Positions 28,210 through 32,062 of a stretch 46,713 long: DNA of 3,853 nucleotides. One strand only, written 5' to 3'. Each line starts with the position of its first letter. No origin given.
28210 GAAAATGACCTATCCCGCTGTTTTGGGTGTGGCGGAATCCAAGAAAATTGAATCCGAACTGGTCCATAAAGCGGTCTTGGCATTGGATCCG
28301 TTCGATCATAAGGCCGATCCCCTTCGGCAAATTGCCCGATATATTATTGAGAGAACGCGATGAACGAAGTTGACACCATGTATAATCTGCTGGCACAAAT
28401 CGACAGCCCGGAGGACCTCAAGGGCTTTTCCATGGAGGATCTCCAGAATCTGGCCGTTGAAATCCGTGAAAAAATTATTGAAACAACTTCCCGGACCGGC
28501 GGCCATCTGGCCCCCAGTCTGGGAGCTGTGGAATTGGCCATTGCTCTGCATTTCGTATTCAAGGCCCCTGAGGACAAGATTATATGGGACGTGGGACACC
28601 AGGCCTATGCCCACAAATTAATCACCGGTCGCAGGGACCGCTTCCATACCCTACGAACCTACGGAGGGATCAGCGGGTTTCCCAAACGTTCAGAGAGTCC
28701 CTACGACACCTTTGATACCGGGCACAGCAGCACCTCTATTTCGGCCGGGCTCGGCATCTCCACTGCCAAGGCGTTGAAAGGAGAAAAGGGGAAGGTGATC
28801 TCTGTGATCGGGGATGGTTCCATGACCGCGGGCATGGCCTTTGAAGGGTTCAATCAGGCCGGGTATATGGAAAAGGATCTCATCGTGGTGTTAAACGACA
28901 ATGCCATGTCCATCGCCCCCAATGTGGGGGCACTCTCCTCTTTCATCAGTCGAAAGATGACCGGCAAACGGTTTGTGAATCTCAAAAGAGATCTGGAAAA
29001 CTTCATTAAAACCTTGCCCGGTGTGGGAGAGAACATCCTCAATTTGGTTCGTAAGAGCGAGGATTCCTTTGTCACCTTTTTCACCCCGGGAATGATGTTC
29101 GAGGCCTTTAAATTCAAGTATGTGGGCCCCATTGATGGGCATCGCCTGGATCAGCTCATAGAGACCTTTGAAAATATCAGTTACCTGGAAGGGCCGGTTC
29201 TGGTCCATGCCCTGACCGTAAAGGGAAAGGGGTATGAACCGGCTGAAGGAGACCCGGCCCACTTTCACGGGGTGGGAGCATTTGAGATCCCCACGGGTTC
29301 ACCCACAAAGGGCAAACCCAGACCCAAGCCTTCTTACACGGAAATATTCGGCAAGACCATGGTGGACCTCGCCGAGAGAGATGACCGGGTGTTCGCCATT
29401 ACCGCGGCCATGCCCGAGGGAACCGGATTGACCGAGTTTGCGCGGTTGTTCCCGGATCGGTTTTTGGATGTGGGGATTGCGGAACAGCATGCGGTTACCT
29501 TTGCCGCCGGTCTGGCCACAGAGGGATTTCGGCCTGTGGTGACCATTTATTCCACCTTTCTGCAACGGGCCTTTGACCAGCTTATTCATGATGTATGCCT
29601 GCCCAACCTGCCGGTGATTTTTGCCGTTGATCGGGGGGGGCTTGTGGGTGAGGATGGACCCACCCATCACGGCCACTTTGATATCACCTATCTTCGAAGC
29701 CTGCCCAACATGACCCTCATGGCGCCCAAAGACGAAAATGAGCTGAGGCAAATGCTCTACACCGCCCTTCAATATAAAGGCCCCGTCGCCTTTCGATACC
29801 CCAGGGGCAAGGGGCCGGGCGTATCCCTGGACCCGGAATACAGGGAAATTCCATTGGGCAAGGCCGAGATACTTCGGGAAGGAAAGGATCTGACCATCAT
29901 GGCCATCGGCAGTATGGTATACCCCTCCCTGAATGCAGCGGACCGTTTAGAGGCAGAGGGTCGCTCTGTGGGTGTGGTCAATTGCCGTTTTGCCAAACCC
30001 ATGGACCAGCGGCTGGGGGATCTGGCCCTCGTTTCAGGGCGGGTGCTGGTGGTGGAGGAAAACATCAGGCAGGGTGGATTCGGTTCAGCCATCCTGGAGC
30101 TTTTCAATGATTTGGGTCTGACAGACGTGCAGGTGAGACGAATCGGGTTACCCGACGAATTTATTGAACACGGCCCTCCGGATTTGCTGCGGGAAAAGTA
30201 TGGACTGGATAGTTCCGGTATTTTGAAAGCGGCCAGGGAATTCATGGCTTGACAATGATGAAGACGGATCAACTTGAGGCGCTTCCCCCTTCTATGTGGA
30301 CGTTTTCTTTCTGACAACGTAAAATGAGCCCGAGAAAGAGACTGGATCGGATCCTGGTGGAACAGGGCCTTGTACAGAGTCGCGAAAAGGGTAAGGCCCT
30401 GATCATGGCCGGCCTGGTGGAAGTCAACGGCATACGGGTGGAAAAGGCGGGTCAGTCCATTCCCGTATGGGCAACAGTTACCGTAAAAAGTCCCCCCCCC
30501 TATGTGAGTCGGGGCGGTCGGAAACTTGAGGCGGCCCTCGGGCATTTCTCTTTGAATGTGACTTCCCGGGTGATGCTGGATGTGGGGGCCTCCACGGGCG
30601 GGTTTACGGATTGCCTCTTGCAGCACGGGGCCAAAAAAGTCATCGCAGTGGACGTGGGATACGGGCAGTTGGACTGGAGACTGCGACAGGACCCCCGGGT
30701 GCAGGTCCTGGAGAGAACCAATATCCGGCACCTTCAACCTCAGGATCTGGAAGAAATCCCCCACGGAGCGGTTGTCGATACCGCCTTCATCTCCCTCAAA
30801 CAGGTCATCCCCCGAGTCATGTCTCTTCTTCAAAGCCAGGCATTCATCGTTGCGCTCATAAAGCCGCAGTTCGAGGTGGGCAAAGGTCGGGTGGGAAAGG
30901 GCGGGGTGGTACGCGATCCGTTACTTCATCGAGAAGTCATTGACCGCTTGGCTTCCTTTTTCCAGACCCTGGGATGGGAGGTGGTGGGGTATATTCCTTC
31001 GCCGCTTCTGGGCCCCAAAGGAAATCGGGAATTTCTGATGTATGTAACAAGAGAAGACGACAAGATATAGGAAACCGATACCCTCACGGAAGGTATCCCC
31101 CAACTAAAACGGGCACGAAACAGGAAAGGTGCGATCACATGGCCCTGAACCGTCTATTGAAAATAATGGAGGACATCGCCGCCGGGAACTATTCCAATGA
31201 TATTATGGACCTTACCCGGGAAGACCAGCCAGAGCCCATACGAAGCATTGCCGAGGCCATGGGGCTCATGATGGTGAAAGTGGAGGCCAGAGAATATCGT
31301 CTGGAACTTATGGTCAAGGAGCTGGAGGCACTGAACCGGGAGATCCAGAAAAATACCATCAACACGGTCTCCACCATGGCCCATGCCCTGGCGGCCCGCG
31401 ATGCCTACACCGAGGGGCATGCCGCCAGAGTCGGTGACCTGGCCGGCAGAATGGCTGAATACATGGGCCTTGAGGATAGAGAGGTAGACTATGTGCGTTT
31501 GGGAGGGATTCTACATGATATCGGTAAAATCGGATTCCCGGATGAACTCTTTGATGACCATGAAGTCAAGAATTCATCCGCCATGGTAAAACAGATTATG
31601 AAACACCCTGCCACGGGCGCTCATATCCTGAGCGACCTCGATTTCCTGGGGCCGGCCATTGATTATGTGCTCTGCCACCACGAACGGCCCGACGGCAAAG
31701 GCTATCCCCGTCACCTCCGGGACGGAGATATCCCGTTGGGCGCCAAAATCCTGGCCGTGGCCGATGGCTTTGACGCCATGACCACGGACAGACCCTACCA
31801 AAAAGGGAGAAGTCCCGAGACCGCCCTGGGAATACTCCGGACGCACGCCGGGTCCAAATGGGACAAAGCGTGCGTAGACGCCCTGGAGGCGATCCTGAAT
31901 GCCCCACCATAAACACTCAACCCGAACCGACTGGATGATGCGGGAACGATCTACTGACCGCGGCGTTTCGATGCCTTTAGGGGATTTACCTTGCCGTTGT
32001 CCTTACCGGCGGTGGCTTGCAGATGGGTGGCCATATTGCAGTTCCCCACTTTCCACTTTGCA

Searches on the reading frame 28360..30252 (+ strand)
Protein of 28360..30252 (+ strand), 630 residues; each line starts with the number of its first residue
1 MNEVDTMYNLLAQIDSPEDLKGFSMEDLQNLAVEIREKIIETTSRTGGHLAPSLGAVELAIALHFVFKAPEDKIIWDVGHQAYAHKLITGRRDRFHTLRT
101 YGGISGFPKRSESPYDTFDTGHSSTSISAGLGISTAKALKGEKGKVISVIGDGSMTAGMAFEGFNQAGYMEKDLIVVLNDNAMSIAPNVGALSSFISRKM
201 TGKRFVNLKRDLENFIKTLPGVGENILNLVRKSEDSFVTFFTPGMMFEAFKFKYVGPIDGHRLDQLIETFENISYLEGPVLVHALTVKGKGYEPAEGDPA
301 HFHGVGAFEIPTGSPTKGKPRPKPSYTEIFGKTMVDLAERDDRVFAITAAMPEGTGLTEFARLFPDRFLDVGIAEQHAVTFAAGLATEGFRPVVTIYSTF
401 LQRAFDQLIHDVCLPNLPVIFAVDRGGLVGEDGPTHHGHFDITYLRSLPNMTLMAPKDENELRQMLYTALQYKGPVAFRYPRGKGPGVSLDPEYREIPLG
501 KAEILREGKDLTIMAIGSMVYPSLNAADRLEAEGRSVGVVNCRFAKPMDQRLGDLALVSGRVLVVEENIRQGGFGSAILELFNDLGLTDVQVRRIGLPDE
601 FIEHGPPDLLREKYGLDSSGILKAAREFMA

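Call 89: search_protein_families(library=pfam, proteins=[window:28360-30252:+], max_evalue=0.00001)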
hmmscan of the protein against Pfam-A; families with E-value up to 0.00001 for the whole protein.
window:28360-30252:+ (630 aa): 3 families
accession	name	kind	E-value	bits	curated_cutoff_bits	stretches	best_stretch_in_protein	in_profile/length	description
PF13292.11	DXP_synthase_N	-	1.5e-117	392.2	21.2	1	11-286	1-274/274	1-deoxy-D-xylulose-5-phosphate synthase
PF02779.29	Transket_pyr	-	2.7e-50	170.9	27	1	323-484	2-171/174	Transketolase, pyrimidine binding domain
PF02780.25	Transketolase_C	-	7.3e-33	113.6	25.9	1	500-621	1-124/124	Transketolase, C-terminal domain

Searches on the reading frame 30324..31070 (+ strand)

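Call 90: search_protein_families(library=pfam, proteins=[window:30324-31070:+], max_evalue=0.00001)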
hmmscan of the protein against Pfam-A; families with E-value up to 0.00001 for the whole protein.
window:30324-31070:+ (248 aa): 2 families
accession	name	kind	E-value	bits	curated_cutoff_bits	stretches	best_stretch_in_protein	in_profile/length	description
PF01728.25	FtsJ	-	3.7e-45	154.5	24.1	1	60-240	1-178/181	FtsJ-like methyltransferase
PF01479.30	S4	-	1.2e-09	38.1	22.8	1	6-44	2-40/48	S4 domain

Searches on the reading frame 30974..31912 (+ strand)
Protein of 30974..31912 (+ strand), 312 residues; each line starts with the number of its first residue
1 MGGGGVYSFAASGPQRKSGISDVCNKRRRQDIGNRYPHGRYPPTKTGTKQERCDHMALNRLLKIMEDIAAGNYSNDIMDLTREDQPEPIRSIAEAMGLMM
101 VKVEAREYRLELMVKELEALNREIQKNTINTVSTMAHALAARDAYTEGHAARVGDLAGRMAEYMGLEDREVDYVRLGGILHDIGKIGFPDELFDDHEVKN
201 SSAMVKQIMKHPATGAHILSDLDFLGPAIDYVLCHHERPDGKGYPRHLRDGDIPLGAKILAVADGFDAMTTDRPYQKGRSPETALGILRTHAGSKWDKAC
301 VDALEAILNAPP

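Call 90: search_protein_families(library=pfam, proteins=[window:30974-31912:+], max_evalue=0.00001)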
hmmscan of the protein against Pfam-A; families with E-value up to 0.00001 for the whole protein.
window:30974-31912:+ (312 aa): 2 families
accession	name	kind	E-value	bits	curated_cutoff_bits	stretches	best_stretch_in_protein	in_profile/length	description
PF13487.12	HD_5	-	2.5e-34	118.9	27.2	1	135-298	3-168/170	HD domain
PF01966.28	HD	-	1.9e-18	67.3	22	1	148-269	3-116/116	HD domain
